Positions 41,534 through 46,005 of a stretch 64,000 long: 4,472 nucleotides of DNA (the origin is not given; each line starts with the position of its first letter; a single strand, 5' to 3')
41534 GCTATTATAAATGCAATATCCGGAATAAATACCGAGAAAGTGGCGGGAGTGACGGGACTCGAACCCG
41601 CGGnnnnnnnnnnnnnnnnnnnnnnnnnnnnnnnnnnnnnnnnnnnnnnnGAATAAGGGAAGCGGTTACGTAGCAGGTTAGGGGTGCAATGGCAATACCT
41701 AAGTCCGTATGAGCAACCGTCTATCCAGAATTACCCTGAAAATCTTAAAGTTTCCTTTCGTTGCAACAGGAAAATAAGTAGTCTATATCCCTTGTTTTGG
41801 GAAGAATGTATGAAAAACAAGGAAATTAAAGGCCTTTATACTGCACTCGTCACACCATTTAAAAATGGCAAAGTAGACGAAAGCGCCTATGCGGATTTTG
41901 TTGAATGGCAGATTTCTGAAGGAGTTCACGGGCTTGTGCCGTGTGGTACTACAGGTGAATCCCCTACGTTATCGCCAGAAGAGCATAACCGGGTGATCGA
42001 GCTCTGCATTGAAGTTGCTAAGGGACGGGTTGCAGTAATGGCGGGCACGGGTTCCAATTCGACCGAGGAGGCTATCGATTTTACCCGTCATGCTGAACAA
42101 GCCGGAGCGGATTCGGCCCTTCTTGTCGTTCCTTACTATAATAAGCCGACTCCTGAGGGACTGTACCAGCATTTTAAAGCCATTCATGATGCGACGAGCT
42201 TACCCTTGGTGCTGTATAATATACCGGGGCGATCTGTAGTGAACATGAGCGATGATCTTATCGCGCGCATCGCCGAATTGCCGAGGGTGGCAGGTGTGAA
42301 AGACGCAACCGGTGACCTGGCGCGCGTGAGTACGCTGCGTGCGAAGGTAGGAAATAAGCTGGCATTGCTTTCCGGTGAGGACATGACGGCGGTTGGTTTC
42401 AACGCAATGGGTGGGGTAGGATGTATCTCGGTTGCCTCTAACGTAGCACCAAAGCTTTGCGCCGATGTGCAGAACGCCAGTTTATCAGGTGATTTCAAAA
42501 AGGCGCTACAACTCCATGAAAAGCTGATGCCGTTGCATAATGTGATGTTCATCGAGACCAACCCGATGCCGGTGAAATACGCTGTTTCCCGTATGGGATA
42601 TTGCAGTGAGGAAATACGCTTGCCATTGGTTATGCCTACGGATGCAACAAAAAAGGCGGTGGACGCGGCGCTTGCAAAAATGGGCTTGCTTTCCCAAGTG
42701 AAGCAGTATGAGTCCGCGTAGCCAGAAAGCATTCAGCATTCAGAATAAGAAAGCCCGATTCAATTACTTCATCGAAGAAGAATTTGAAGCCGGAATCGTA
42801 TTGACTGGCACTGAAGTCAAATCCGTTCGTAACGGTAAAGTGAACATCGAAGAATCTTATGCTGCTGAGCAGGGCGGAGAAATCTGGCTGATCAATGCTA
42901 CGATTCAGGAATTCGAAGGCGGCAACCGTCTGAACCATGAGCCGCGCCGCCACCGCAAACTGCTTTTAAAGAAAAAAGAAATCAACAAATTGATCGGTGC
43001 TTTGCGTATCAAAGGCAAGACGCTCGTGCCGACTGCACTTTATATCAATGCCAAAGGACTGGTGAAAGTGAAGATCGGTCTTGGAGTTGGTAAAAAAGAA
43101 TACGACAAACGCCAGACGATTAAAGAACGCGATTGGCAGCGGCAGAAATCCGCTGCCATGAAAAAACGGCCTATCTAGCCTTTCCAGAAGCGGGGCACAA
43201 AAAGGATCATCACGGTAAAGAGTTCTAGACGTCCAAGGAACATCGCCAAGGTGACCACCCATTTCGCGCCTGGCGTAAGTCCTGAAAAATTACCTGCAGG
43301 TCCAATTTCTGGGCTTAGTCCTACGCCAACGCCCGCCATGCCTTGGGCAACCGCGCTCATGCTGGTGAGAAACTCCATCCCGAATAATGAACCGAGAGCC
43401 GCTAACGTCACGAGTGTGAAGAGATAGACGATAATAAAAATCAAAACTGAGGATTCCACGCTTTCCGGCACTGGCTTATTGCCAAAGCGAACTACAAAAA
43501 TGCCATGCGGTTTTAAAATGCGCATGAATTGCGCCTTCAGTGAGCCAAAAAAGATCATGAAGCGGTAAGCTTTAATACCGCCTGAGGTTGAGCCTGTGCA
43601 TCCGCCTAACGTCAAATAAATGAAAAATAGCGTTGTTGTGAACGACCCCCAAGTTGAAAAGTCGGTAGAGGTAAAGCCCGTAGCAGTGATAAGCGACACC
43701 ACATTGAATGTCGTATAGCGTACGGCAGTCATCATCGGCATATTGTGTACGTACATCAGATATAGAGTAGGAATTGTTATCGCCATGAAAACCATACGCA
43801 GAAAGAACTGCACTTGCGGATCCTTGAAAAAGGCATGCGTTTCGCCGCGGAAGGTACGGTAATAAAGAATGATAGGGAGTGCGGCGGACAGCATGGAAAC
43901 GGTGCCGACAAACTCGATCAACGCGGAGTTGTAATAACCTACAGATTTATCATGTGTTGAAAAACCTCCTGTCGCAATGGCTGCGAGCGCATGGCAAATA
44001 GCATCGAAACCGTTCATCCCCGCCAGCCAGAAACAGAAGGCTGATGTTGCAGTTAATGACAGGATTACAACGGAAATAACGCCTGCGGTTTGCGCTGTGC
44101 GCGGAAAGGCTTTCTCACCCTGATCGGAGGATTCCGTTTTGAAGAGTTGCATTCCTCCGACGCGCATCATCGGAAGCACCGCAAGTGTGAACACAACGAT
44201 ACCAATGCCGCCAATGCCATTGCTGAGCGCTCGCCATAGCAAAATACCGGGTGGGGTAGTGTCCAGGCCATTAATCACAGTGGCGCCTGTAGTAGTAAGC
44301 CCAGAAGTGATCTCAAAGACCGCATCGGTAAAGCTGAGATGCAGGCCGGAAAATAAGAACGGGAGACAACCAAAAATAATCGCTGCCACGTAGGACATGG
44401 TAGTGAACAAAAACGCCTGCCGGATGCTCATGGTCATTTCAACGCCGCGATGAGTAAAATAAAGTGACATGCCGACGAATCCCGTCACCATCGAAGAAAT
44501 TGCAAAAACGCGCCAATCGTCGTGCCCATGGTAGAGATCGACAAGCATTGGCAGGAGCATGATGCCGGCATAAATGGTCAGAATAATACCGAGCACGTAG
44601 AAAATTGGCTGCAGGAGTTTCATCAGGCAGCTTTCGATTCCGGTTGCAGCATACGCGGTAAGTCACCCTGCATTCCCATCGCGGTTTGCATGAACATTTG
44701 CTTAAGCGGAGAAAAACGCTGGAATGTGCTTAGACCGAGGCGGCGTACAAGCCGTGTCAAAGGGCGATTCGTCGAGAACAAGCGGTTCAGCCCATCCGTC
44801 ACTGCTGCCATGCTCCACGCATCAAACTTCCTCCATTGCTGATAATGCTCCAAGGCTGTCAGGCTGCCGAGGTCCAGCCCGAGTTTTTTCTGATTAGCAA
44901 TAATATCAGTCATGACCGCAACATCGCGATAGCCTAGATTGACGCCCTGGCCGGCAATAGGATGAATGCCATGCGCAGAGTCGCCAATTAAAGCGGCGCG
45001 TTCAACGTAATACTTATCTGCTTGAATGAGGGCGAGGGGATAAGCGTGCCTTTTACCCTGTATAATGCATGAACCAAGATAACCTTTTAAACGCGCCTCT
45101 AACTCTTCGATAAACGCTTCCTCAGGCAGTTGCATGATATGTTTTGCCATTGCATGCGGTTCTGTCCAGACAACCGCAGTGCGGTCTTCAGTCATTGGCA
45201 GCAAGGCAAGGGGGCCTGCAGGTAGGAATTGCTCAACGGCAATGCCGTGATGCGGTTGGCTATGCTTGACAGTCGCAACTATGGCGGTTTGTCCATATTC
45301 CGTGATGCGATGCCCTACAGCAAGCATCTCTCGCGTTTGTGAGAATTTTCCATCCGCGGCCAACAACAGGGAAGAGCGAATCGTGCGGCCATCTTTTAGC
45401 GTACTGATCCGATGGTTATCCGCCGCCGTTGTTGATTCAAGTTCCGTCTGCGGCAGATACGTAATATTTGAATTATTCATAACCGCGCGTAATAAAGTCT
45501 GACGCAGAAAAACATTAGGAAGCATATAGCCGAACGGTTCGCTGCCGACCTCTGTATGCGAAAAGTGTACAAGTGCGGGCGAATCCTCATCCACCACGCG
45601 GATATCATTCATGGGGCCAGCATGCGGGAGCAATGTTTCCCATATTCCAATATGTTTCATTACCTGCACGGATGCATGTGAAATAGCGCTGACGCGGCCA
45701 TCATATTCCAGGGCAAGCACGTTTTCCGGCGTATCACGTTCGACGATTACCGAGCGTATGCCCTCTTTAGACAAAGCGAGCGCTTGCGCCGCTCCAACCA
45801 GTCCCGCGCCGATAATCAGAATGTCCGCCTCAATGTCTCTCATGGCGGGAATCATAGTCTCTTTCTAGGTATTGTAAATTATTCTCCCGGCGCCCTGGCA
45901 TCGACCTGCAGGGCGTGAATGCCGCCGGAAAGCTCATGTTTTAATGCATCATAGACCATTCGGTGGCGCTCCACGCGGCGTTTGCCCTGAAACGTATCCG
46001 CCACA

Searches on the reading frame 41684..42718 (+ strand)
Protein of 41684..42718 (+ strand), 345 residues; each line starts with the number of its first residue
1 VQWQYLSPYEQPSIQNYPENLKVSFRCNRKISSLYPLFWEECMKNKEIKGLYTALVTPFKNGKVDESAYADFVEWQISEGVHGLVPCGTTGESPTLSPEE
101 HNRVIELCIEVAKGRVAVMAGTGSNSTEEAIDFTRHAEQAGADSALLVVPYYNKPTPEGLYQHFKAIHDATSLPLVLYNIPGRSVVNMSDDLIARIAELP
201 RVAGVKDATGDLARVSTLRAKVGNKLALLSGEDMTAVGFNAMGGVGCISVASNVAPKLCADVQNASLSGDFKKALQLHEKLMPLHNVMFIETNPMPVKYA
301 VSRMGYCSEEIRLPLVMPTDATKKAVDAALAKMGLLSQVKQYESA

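Call 58: search_protein_families(library=pfam, proteins=[window:41684-42718:+], max_evalue=0.001)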
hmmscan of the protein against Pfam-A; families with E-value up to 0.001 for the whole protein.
window:41684-42718:+ (345 aa): 1 family
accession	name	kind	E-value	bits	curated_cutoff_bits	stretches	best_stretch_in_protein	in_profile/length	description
PF00701.28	DHDPS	-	3.7e-91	305.3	22.1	1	48-331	2-287/289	Dihydrodipicolinate synthetase family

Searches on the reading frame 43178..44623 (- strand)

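Call 58: search_protein_families(library=pfam, proteins=[window:43178-44623:-], max_evalue=0.001)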
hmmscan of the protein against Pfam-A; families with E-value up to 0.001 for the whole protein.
window:43178-44623:- (482 aa): 1 family
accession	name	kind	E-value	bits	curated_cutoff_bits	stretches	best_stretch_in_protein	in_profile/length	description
PF02386.22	TrkH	-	4.5e-56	190.8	27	1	39-476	4-491/502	Cation transport protein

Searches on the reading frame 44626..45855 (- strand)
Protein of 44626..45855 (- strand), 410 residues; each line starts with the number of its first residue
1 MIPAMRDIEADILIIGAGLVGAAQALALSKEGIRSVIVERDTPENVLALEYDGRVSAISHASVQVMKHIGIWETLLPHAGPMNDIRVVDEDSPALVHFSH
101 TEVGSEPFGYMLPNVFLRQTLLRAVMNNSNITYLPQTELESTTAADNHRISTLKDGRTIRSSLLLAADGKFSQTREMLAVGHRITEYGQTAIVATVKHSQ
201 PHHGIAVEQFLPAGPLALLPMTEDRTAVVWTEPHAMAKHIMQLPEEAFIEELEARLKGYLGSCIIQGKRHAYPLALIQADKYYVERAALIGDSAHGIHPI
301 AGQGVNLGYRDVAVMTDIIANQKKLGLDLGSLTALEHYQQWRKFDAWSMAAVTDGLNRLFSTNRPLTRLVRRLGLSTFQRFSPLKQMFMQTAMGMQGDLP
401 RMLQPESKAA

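Call 58: search_protein_families(library=pfam, proteins=[window:44626-45855:-], max_evalue=0.001)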
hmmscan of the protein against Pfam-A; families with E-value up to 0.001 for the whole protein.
window:44626-45855:- (410 aa): 5 families
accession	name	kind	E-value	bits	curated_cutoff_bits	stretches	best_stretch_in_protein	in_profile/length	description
PF01494.25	FAD_binding_3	-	1.6e-28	100.4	22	1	9-321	1-320/349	FAD binding domain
PF08491.16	SE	-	2.3e-06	27.3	20.1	1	164-379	5-224/276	Squalene epoxidase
PF01266.30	DAO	-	4.6e-06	26.8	27.9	1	11-43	1-34/353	FAD dependent oxidoreductase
PF05834.18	Lycopene_cycl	-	6.5e-06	25.9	23.4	1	11-331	1-298/380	Lycopene cyclase protein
PF07992.20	Pyr_redox_2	-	0.0009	19.2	26.1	0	11-40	144-173/291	Pyridine nucleotide-disulphide oxidoreductase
